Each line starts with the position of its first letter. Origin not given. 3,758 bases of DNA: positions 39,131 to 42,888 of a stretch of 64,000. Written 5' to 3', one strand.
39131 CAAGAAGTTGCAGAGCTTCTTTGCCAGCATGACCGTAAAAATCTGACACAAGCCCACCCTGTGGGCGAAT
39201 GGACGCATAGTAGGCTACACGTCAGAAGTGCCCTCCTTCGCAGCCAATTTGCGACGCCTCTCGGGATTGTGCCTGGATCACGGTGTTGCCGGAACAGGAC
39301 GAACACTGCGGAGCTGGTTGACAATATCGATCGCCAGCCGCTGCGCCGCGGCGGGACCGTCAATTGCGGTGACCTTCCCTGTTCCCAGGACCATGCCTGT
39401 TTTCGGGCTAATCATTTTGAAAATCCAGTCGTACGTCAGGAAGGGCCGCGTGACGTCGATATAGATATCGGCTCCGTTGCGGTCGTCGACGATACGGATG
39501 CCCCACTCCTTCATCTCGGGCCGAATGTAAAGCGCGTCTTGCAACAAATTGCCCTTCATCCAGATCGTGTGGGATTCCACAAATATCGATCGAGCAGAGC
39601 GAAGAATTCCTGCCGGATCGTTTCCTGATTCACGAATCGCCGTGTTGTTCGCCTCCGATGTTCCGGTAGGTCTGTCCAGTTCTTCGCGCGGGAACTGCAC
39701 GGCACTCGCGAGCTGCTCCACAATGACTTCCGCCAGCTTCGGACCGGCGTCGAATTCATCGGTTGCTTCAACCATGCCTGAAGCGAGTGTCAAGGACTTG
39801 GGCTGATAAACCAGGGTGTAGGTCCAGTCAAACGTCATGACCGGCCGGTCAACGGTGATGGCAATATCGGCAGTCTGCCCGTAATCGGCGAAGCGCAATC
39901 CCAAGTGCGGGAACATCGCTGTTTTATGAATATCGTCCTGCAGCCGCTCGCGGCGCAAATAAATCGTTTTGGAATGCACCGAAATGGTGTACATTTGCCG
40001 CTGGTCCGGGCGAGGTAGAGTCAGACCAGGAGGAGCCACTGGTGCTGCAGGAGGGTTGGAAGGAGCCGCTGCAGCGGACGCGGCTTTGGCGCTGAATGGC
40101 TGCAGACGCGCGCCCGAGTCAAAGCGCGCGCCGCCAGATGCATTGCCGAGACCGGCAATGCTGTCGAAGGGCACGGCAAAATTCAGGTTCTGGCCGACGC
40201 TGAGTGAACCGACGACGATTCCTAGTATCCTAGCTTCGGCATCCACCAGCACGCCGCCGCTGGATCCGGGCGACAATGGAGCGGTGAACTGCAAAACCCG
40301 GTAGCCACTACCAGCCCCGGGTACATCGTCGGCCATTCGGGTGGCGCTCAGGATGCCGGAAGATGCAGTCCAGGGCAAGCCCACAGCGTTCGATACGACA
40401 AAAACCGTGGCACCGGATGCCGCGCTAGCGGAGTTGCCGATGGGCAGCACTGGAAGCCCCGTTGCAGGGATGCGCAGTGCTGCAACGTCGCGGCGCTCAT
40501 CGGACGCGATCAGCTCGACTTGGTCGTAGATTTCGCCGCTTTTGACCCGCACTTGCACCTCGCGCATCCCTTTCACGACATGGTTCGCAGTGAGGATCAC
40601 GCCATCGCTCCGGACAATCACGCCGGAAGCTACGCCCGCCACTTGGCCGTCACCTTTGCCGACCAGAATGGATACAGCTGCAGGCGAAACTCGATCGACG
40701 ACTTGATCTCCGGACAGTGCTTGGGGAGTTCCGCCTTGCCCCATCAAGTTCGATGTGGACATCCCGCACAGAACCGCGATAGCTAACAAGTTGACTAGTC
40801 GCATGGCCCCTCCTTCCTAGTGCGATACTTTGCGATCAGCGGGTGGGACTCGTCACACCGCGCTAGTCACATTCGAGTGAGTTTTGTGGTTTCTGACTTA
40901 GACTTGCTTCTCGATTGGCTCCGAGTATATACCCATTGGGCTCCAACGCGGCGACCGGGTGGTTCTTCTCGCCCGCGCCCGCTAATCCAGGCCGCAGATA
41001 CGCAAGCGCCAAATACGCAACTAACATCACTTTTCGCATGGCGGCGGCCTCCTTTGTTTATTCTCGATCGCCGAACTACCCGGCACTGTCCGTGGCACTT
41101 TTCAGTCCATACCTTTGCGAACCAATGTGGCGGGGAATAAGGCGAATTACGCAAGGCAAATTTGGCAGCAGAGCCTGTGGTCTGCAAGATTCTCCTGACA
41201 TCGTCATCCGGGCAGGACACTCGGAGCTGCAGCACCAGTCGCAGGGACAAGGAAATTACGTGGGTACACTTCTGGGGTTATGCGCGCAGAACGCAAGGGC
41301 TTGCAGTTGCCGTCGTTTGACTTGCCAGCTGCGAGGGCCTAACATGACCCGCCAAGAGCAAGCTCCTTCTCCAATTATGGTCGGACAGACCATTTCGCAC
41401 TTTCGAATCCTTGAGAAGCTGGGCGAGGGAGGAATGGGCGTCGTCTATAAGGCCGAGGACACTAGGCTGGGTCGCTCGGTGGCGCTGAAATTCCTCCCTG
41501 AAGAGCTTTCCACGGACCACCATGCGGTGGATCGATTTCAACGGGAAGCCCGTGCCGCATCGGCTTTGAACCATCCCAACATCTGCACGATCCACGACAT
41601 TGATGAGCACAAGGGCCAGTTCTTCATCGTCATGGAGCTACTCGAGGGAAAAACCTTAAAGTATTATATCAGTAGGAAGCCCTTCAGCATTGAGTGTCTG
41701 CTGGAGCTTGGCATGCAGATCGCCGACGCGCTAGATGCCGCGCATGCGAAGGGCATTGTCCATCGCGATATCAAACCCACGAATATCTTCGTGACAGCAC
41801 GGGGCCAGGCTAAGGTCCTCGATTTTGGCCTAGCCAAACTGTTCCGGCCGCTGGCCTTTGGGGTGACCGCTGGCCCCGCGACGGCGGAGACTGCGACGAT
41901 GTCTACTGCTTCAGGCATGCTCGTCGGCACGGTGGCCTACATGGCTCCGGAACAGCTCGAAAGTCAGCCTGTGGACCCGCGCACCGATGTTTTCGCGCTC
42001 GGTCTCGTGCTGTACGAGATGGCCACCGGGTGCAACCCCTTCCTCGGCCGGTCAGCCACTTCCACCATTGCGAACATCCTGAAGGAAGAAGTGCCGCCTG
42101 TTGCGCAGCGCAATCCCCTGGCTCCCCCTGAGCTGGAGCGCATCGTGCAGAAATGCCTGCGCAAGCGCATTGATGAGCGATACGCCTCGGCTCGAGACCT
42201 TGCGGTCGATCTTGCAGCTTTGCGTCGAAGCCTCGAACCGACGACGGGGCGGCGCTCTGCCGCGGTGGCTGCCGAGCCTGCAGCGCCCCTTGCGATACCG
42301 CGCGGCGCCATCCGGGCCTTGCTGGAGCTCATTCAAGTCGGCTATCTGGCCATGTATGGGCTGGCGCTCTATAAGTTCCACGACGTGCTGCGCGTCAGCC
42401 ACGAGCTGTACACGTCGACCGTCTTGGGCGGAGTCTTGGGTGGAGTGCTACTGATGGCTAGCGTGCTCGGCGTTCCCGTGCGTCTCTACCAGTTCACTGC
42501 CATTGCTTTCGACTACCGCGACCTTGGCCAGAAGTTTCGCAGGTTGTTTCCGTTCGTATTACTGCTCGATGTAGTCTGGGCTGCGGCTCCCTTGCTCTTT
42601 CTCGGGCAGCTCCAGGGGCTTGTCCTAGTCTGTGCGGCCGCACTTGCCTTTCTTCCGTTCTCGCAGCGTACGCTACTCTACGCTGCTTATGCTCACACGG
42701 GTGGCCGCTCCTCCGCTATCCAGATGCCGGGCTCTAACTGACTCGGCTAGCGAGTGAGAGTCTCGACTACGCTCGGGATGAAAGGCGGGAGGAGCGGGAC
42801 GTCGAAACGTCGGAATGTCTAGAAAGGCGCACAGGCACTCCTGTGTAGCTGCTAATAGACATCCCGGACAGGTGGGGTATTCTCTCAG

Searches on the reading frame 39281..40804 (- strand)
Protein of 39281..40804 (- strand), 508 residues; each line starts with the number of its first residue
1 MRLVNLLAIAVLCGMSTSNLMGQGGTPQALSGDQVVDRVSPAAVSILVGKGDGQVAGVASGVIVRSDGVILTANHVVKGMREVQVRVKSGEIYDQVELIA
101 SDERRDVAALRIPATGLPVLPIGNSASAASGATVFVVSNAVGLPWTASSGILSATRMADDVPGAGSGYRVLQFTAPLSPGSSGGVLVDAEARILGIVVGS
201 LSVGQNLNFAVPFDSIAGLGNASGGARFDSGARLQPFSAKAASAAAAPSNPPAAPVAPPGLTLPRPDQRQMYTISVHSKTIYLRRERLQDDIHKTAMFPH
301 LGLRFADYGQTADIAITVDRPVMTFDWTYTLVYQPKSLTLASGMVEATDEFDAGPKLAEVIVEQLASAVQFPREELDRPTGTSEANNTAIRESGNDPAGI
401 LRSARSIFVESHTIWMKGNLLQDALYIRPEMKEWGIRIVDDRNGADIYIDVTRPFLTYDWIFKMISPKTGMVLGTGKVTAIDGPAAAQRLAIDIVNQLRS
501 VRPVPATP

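Call 50: search_protein_families(library=pfam, proteins=[window:39281-40804:-], max_evalue=0.01)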
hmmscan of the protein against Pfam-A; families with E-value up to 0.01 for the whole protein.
window:39281-40804:- (508 aa): 2 families
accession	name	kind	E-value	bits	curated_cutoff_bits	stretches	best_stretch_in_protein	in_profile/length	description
PF13365.12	Trypsin_2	-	8.4e-26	91.9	27.6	1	59-196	1-144/144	Trypsin-like peptidase domain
PF00089.32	Trypsin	-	1.2e-06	29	20.6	1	31-215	3-215/220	Trypsin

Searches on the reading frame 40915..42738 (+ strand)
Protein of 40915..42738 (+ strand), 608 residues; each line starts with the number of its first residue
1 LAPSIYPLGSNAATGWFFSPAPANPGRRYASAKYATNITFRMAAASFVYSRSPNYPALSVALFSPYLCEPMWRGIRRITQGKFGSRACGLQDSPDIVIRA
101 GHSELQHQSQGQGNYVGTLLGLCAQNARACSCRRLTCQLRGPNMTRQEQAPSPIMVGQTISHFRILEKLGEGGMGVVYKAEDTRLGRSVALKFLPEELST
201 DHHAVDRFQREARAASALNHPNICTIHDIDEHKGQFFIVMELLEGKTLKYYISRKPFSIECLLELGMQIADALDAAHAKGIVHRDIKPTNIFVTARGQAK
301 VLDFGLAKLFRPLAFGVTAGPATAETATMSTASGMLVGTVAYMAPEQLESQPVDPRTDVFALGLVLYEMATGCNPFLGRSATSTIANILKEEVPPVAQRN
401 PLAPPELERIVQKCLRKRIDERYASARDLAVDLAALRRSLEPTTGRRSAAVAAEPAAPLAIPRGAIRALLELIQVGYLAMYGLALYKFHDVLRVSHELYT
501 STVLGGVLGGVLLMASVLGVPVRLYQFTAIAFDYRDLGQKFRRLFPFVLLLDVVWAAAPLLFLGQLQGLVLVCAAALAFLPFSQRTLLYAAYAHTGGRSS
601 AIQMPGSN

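Call 50: search_protein_families(library=pfam, proteins=[window:40915-42738:+], max_evalue=0.01)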
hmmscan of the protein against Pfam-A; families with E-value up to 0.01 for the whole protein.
window:40915-42738:+ (608 aa): 5 families
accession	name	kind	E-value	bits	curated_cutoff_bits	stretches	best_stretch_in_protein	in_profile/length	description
PF00069.31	Pkinase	-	4.4e-51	174.2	31.7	1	164-424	2-253/263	Protein kinase domain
PF07714.23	PK_Tyr_Ser-Thr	-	3.2e-35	122.1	23.1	1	164-423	2-249/258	Protein tyrosine and serine/threonine kinase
PF01636.29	APH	-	4.5e-08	33.6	23.2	1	264-309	149-199/239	Phosphotransferase enzyme family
PF03109.22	ABC1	-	6.4e-06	25.9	22.9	1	205-308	117-215/244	ABC1 atypical kinase-like domain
PF14531.12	Kinase-like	-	0.0071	16.1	25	0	247-373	132-248/289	Kinase-like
